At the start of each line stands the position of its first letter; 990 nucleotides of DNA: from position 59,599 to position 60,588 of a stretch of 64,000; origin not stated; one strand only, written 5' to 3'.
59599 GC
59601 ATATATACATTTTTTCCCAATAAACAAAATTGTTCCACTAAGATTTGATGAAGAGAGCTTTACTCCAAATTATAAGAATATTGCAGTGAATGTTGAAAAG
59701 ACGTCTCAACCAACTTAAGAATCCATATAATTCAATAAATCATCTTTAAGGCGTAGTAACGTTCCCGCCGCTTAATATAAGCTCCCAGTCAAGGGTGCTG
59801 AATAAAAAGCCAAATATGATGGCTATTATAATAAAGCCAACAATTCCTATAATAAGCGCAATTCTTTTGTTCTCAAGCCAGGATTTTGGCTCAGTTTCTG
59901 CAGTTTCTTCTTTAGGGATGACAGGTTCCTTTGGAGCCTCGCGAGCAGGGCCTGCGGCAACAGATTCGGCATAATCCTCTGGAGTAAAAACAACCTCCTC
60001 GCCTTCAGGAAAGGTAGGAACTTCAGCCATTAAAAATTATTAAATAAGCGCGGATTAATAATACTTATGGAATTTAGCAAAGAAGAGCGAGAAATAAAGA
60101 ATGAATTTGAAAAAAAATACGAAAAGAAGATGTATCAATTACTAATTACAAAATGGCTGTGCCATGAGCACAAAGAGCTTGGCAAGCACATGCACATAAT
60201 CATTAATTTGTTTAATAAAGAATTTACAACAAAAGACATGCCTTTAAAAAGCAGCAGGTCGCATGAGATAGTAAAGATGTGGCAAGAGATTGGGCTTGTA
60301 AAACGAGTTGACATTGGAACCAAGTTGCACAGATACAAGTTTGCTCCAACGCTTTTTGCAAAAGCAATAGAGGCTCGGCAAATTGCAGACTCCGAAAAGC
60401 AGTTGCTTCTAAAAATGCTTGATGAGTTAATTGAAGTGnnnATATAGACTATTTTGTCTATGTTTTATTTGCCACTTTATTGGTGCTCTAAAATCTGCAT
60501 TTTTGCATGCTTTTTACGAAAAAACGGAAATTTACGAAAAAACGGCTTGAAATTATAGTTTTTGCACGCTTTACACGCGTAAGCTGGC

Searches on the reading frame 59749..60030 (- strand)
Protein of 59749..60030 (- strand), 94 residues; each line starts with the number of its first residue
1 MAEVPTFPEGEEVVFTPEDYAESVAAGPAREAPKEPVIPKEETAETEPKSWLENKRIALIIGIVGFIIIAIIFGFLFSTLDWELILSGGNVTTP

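Call 61: search_protein_families(library=pfam, proteins=[window:59749-60030:-], max_evalue=0.01)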
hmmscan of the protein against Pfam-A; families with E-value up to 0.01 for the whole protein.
window:59749-60030:- (94 aa): 1 family
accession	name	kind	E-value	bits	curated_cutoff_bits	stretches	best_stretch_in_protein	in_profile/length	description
PF00957.27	Synaptobrevin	-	0.0014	18.8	26.4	1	44-77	55-88/89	Synaptobrevin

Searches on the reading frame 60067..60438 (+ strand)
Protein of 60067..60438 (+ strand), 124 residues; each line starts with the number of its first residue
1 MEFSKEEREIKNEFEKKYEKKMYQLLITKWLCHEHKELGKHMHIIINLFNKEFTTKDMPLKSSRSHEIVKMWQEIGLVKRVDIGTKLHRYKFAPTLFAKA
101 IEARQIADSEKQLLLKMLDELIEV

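Call 61: search_protein_families(library=pfam, proteins=[window:60067-60438:+], max_evalue=0.01)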
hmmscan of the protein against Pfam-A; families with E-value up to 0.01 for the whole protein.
window:60067-60438:+ (124 aa): 1 family
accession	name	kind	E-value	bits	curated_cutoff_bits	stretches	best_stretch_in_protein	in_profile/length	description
PF23857.1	Phage_TAC_19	-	0.0084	16.7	27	0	13-74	35-87/109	Phage tail chaperone protein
